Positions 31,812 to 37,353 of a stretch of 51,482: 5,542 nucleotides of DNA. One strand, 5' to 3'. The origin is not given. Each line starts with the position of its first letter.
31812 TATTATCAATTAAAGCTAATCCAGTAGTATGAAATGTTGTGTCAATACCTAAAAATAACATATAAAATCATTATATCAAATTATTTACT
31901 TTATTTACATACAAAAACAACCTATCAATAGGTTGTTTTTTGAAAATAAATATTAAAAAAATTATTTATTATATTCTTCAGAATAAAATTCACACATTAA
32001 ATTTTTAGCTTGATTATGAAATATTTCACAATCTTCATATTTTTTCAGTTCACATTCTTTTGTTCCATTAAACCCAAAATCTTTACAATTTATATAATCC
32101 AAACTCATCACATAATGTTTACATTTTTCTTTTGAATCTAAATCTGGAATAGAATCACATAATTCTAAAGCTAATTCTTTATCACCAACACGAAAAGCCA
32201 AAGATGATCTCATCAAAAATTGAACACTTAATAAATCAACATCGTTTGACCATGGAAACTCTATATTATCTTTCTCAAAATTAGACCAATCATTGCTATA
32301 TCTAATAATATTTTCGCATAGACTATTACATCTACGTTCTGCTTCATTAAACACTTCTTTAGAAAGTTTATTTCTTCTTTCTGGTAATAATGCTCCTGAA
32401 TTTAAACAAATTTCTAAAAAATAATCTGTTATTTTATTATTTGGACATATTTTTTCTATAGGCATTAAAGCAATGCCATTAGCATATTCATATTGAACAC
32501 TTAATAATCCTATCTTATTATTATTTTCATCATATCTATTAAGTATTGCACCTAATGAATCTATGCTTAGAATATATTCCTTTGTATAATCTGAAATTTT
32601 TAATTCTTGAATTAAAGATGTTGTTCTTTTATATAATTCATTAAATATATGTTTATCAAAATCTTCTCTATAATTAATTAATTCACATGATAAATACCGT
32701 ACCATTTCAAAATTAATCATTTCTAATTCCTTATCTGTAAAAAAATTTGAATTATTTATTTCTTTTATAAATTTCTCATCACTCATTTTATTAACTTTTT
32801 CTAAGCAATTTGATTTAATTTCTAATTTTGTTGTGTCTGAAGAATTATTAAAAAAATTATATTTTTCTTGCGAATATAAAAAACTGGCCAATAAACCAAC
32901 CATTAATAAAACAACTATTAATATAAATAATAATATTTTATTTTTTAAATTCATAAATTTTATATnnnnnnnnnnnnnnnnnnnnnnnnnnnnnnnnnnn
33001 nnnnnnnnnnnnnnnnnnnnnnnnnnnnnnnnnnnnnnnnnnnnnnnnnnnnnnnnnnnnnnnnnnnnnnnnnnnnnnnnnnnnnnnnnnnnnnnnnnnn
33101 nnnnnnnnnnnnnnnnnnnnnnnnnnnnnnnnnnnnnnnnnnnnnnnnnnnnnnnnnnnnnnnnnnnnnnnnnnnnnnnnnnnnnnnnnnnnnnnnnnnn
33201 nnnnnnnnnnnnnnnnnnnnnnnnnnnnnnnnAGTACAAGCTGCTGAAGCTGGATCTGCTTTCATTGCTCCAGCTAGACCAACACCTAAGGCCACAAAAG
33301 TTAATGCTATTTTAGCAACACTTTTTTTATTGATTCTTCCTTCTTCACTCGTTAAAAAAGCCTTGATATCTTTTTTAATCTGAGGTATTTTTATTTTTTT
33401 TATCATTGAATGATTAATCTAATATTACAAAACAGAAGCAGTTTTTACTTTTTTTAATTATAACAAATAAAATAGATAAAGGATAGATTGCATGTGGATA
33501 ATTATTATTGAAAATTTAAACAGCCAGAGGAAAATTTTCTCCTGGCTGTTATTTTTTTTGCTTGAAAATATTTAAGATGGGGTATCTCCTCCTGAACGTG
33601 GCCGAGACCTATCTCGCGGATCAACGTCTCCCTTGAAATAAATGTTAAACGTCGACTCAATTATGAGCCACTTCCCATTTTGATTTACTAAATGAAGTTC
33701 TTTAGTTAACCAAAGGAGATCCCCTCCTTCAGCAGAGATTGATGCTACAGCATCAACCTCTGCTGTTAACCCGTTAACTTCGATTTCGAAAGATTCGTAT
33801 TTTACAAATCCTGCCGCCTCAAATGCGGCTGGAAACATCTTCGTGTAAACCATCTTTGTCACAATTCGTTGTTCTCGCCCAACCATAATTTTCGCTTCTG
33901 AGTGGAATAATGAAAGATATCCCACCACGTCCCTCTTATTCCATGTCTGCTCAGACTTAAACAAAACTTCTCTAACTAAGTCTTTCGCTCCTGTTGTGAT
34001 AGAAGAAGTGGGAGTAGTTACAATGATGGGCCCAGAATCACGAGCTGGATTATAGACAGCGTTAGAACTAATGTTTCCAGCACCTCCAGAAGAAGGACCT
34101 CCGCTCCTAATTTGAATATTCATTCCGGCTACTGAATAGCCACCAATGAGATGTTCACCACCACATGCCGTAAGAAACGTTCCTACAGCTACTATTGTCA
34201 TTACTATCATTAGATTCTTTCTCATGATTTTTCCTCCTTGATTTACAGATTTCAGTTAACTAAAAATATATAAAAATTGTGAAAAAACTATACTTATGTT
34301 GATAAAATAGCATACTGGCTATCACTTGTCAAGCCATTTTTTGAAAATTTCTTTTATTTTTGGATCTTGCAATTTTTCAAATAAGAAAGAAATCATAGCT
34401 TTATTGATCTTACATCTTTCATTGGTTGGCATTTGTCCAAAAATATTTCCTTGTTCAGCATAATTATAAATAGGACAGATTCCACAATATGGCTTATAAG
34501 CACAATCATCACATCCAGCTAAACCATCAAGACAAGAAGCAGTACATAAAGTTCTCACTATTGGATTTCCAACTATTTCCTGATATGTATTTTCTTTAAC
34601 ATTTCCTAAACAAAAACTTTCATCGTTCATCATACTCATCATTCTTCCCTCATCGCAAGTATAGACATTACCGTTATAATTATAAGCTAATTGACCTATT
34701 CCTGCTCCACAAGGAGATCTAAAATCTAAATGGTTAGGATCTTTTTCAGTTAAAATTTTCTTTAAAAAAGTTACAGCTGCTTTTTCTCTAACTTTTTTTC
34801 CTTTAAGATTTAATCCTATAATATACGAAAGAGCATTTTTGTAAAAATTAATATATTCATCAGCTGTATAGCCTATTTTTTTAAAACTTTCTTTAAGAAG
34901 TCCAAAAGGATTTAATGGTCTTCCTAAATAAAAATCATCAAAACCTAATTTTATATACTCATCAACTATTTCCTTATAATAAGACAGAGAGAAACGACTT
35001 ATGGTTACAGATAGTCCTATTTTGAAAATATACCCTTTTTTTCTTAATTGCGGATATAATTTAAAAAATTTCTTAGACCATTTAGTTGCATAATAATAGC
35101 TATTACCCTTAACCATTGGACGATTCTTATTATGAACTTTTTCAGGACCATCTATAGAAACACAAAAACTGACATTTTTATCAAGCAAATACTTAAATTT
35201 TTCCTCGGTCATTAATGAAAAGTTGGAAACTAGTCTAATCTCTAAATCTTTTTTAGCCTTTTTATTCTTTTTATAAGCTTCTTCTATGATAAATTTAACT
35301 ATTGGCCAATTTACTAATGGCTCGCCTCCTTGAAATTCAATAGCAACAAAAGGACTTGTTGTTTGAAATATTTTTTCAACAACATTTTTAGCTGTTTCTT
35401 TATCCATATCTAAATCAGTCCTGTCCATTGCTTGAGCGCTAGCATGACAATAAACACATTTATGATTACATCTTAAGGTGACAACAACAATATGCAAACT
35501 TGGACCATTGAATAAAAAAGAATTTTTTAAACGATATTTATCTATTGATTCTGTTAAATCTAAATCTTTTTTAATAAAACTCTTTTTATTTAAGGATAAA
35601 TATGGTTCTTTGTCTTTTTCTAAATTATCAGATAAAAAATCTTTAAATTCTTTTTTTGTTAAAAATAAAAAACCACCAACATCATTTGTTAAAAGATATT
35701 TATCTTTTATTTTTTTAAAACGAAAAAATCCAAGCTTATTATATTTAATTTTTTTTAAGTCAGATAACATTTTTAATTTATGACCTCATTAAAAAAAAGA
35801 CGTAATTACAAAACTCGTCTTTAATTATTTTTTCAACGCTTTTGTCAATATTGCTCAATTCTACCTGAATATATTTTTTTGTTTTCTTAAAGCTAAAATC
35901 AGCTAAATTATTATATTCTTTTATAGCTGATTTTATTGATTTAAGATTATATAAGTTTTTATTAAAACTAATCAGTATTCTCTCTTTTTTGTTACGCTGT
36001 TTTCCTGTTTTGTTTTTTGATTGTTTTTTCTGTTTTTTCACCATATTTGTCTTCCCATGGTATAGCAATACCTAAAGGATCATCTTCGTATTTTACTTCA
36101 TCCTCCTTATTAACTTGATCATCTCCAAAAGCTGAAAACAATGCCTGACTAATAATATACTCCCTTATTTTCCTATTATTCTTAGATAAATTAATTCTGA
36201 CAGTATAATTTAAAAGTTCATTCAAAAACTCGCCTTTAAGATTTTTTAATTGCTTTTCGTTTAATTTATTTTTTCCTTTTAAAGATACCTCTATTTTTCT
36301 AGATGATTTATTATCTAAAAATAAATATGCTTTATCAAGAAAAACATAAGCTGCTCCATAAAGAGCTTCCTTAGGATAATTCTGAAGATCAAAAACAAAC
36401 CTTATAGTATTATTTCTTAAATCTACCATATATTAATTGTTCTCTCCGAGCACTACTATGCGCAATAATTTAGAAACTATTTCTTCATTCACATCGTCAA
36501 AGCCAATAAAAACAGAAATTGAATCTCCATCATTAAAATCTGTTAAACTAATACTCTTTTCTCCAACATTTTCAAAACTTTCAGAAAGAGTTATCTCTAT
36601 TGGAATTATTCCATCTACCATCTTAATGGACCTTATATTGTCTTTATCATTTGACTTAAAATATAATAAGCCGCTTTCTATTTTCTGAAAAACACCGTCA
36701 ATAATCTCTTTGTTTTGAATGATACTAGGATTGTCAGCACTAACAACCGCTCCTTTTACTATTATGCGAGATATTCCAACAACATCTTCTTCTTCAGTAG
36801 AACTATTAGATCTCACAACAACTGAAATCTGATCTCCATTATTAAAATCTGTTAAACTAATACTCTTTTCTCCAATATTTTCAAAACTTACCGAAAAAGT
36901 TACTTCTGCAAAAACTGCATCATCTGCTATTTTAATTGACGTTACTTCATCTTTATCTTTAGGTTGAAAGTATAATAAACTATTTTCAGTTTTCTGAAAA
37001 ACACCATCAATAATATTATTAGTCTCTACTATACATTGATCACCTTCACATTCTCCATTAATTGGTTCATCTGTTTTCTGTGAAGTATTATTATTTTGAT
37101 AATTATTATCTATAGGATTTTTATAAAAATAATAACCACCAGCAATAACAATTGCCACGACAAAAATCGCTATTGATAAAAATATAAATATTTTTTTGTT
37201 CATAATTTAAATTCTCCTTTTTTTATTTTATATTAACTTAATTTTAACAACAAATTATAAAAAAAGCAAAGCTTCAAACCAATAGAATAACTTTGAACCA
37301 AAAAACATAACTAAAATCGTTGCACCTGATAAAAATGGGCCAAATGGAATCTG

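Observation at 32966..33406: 146-aa ORF whose last 88 residues are ~29 back-to-back His-Xaa-Ser triplets behind an export-like N-terminus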

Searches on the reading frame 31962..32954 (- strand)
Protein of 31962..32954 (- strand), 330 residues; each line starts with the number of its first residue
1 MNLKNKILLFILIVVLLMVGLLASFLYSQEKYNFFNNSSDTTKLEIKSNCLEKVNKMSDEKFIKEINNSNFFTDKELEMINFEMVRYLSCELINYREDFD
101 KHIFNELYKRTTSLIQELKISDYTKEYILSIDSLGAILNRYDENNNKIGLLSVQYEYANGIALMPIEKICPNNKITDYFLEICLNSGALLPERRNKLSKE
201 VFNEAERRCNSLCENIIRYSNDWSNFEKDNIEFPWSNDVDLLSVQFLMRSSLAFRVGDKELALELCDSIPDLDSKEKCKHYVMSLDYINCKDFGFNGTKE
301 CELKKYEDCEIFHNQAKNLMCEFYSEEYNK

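Call 7: search_protein_families(library=ncbifam, proteins=[window:31962-32954:-], max_evalue=0.01)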
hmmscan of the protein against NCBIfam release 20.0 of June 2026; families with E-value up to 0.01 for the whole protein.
window:31962-32954:- (330 aa): 0 families

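Call 8: search_protein_families(library=pfam, proteins=[window:31962-32954:-], max_evalue=0.01)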
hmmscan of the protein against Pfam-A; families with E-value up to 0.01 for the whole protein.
window:31962-32954:- (330 aa): 0 families

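Call 44: search_protein_families(library=pfam, proteins=[window:31962-32954:-], max_evalue=5)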
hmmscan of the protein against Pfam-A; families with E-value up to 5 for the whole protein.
window:31962-32954:- (330 aa): 0 families

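Call 53: search_protein_families(library=padloc, proteins=[window:31962-32954:-], max_evalue=0.001)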
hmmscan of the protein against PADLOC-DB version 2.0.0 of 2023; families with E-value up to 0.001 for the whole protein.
window:31962-32954:- (330 aa): 0 families

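Call 57: find_homologous_proteins(query=window:31962-32954:-, max_evalue=0.001)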
Query window:31962-32954:- (330 aa): 8 proteins with E <= 0.001 among 1563 candidates.
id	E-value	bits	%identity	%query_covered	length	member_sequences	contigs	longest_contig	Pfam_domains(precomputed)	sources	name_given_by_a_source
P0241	5.9e-204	695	100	95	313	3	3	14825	-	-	-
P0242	8.0e-185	632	85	100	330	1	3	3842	-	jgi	-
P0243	3.3e-111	390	59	99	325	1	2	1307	-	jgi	-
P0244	1.1e-109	385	59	100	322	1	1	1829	-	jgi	-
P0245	1.5e-107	378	58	99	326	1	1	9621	-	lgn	-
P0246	2.4e-79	285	49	98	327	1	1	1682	-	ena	-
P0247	1.1e-78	283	47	98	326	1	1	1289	-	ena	-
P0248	3.0e-69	252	43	99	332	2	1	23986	-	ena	-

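Call 69: predict_structure(alignment_id=A5)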
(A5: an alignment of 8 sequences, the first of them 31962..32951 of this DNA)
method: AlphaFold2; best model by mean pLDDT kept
length: 329 residues; sequences in the alignment: 8
mean_pLDDT: 79.1   pTM: 0.72
mean pLDDT of the five models: 79.1, 77.2, 77.0, 75.7, 74.6
residues with pLDDT >= 90: 62; 70-90: 195; 50-70: 54; < 50: 18
segments of 3 or more residues with pLDDT < 50: 27-37, 293-297
pLDDT, mean of each block of 10 residues (from residue 1): 77 81 55 48 85 87 86 90 91 84 81 87 76 62 52 74 83 83 68 73 83 88 88 82 86 90 93 93 82 49 80 94 77
secondary structure, 60 per line:
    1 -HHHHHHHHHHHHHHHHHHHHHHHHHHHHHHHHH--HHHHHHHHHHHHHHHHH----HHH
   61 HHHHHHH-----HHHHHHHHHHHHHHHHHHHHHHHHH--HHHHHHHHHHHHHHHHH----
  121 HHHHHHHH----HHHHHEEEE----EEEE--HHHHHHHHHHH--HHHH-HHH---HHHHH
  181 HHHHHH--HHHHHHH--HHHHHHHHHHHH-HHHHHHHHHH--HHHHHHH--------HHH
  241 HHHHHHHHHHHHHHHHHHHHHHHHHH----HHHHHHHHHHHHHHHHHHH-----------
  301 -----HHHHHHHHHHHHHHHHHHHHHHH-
elements in order: H2-34 H37-53 H58-67 H73-97 H100-116 H121-128 H133-137 E138-141 E146-149 H152-162 H165-168 H176-186 H189-195 H198-209 H211-220 H223-229 H238-266 H271-289 H306-328

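Call 71: fold_search(model_id=the predicted structure, library=pdb)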
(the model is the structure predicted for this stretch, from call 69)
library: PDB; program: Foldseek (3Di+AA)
matches with E <= 10: 271; with E <= 0.001: 0
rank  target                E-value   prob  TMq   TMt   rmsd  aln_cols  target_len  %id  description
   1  2pm6_C                2.9e-01  0.18  0.13  0.12  29.1       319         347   17  Crystal Structure of yeast Sec13/31 edge element of the COPII vesicular coat, native version (released 2007-07-03)
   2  6zg5_C                4.2e-01  0.15  0.13  0.12  29.1       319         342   17  COPII on membranes, outer coat right-handed rod, class1 (released 2021-02-17)
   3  4bzj_C                4.2e-01  0.15  0.13  0.08  29.1       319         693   17  The structure of the COPII coat assembled on membranes (released 2013-09-18)
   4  6ivp_B                9.9e-01  0.13  0.15  0.17  26.6       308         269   11  Crystal structure of a membrane protein P262A (released 2019-11-06)
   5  5qsm_B                9.9e-01  0.10  0.16  0.13  22.4       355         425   13  PanDDA analysis group deposition -- Crystal Structure of human STAG1 in complex with Z57261895 (released 2019-08-21)
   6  8z7a_E                1.1e+00  0.08  0.12  0.16  20.4       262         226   11  Open Barrel Structure of Translin from Trichoderma virens (released 2025-04-23)
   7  2pm7_C                1.3e+00  0.09  0.13  0.13  24.3       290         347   16  Crystal structure of yeast Sec13/31 edge element of the COPII vesicular coat, selenomethionine version (released 2007-07-03)
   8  6jlf_B                1.4e+00  0.12  0.16  0.18  26.3       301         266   12  Crystal structure of a bacterial Bestrophin homolog from Klebsiella pneumoniae D179A mutation - HR (released 2019-11-13)
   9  3no6_A                1.5e+00  0.06  0.13  0.16  21.6       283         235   14  Crystal structure of a putative thiaminase II (SE1693) from Staphylococcus epidermidis ATCC 12228 at 1.65 A resolution (released 2010-07-28)
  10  6ivw_C                1.7e+00  0.10  0.16  0.18  28.7       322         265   10  Crystal structure of a bacterial Bestrophin homolog from Klebsiella pneumoniae with a mutation D269A (released 2019-11-13)
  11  6ivp_C                1.8e+00  0.08  0.15  0.18  30.5       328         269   11  Crystal structure of a membrane protein P262A (released 2019-11-06)
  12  6ivl_B                1.8e+00  0.08  0.12  0.15  28.1       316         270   10  Crystal structure of a membrane protein L259A (released 2019-11-06)
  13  8z7a_A                1.8e+00  0.07  0.12  0.15  15.0       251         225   10  Open Barrel Structure of Translin from Trichoderma virens (released 2025-04-23)
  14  1tzt_A                2.1e+00  0.35  0.17  0.31  11.5       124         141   11  T. maritima NusB, P21 (released 2004-08-31)
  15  3mzl_B                2.1e+00  0.07  0.14  0.14  24.9       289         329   17  Sec13/Sec31 edge element, loop deletion mutant (released 2010-08-18)
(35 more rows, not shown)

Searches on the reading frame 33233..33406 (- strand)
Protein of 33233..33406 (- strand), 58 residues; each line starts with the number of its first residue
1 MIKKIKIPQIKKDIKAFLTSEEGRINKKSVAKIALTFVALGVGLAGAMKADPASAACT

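Call 50: search_protein_families(library=pfam, alignment_id=A4, max_evalue=10)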
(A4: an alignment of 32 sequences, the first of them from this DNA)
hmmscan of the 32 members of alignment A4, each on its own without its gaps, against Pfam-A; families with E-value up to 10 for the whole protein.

A. member 1, seq(58 aa): 1 family
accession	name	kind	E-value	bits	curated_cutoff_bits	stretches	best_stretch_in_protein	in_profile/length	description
PF21100.3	MCM_C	-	0.01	16.1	27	1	12-33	22-43/64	MCM protein C-terminal winged helix-turn-helix domain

B. families by the number of members that match (of 32 scanned): 8 families
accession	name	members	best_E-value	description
PF21100.3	MCM_C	8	0.0038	MCM protein C-terminal winged helix-turn-helix domain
PF16756.11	PALB2_WD40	2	0.033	Partner and localizer of BRCA2 WD40 domain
PF13463.12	HTH_27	1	0.016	Winged helix DNA-binding domain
PF12242.14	Eno-Rase_NADH_b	1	0.1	NAD(P)H binding domain of trans-2-enoyl-CoA reductase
PF00831.28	Ribosomal_L29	1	0.11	Ribosomal L29 protein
PF12408.13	DUF3666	1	0.14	Ribose-5-phosphate isomerase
PF04694.17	Corona_3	1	0.18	Coronavirus ORF3 protein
PF25215.1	HVO_B0008_C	1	0.23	HVO_B0008 C-terminal domain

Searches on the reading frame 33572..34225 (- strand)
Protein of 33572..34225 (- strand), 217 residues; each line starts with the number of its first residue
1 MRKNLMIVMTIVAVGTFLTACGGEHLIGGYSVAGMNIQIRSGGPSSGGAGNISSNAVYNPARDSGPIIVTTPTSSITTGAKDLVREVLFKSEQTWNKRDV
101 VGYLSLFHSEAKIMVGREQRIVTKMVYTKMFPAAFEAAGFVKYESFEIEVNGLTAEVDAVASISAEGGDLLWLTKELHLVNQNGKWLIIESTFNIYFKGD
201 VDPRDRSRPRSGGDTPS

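Call 7: search_protein_families(library=ncbifam, proteins=[window:33572-34225:-], max_evalue=0.01)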
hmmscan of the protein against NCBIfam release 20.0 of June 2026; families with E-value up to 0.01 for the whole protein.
window:33572-34225:- (217 aa): 0 families

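Call 8: search_protein_families(library=pfam, proteins=[window:33572-34225:-], max_evalue=0.01)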
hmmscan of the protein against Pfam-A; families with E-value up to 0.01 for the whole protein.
window:33572-34225:- (217 aa): 1 family
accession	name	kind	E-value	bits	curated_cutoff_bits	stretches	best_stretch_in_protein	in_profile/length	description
PF14534.12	DUF4440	-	0.0042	17.9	25.2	1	92-187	9-106/107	Domain of unknown function (DUF4440)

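Call 44: search_protein_families(library=pfam, proteins=[window:33572-34225:-], max_evalue=5)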
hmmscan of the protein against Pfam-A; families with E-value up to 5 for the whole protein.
window:33572-34225:- (217 aa): 1 family
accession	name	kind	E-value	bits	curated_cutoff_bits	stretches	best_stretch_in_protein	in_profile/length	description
PF14534.12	DUF4440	-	0.0042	17.9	25.2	1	92-187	9-106/107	Domain of unknown function (DUF4440)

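Call 53: search_protein_families(library=padloc, proteins=[window:33572-34225:-], max_evalue=0.001)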
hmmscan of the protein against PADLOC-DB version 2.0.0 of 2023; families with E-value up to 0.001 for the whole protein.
window:33572-34225:- (217 aa): 0 families

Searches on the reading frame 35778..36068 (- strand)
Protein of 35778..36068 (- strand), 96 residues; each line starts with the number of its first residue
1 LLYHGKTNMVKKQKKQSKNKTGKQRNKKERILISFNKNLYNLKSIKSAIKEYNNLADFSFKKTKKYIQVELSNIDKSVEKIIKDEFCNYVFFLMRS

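Call 9: search_protein_families(library=ncbifam, proteins=[window:35778-36068:-], max_evalue=0.001)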
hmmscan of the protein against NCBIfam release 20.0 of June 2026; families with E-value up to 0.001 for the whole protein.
window:35778-36068:- (96 aa): 1 family
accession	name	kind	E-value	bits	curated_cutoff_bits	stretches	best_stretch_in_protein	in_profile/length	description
NF038315.1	HxsD_rel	equivalog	3.6e-18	65.5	41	1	33-94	1-61/62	HxsD-like protein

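Call 10: search_protein_families(library=pfam, proteins=[window:35778-36068:-], max_evalue=0.001)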
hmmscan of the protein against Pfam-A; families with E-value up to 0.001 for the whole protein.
window:35778-36068:- (96 aa): 0 families

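Call 44: search_protein_families(library=pfam, proteins=[window:35778-36068:-], max_evalue=5)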
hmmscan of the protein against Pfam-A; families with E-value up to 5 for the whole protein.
window:35778-36068:- (96 aa): 3 families
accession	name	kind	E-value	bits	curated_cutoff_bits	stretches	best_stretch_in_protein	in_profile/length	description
PF11671.13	Apis_Csd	-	0.05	14.1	25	1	11-60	28-76/146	Complementary sex determiner protein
PF00961.24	LAGLIDADG_1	-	0.23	12.8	23.1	1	13-83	15-80/102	LAGLIDADG endonuclease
PF03646.20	FlaG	-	2.6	8.7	23.8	1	9-83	5-77/101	FlaG protein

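Call 53: search_protein_families(library=padloc, proteins=[window:35778-36068:-], max_evalue=0.001)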
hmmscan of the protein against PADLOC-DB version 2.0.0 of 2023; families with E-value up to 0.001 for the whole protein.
window:35778-36068:- (96 aa): 0 families

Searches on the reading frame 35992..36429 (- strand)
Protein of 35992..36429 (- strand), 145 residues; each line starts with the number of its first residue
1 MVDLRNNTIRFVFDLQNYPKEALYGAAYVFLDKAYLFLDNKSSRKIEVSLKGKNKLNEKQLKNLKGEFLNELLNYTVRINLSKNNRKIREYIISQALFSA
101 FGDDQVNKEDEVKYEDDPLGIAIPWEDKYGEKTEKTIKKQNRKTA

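Call 7: search_protein_families(library=ncbifam, proteins=[window:35992-36429:-], max_evalue=0.01)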
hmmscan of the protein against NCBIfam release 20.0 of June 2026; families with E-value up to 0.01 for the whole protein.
window:35992-36429:- (145 aa): 1 family
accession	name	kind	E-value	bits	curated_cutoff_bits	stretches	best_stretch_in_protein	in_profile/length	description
TIGR03976.1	chp_LLNDYxLRE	equivalog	1.7e-17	63.5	50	1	13-99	1-86/90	His-Xaa-Ser system protein HxsD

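Call 8: search_protein_families(library=pfam, proteins=[window:35992-36429:-], max_evalue=0.01)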
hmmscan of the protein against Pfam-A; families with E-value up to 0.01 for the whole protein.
window:35992-36429:- (145 aa): 0 families

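Call 44: search_protein_families(library=pfam, proteins=[window:35992-36429:-], max_evalue=5)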
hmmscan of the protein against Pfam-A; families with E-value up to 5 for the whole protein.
window:35992-36429:- (145 aa): 0 families

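Call 53: search_protein_families(library=padloc, proteins=[window:35992-36429:-], max_evalue=0.001)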
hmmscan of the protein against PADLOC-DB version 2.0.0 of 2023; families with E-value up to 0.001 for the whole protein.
window:35992-36429:- (145 aa): 0 families

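Call 63: search_solved_structures(query=window:35992-36429:-, max_evalue=1)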
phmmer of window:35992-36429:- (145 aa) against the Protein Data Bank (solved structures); distinct sequences matched with E-value up to 1: 0.

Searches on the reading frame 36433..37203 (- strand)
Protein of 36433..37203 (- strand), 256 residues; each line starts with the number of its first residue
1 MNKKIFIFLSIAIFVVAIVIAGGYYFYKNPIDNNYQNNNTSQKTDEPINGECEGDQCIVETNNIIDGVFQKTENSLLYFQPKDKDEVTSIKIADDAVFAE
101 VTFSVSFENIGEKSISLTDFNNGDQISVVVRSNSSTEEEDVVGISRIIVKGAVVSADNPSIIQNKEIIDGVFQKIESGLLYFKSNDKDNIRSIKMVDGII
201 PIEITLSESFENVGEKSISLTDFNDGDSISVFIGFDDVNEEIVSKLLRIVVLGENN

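Call 9: search_protein_families(library=ncbifam, proteins=[window:36433-37203:-], max_evalue=0.001)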
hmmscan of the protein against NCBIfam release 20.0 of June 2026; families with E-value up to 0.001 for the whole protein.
window:36433-37203:- (256 aa): 1 family
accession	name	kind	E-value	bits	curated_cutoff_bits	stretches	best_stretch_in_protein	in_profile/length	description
NF047909.1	CellAnchorMapZStrp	equivalog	0.00069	18.6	700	0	2-68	160-222/474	cell division site-positioning protein MapZ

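Call 10: search_protein_families(library=pfam, proteins=[window:36433-37203:-], max_evalue=0.001)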
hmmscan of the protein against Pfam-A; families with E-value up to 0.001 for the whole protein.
window:36433-37203:- (256 aa): 0 families

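Call 44: search_protein_families(library=pfam, proteins=[window:36433-37203:-], max_evalue=5)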
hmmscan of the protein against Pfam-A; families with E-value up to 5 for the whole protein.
window:36433-37203:- (256 aa): 6 families
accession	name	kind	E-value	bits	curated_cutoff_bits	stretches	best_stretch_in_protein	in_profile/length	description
PF12685.13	SpoIIIAH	-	0.021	15.2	30.6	1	122-158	153-188/191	SpoIIIAH-like protein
PF24866.1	DUF7732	-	0.074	13.7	27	1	13-63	31-82/125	Domain of unknown function (DUF7732)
PF03896.21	TRAP_alpha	-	0.12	12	24.7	1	7-43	127-163/180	Translocon-associated protein (TRAP), alpha subunit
PF02210.31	Laminin_G_2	-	0.13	13.2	22.9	0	176-232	6-59/126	Laminin G domain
PF20328.3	DUF6623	-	0.14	12.4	27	0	166-244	51-133/149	Family of unknown function (DUF6623)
PF04762.18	Beta-prop_ELP1_1st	-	0.78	9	26.8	1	90-234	25-174/359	ELP1 first N-terminal beta-propeller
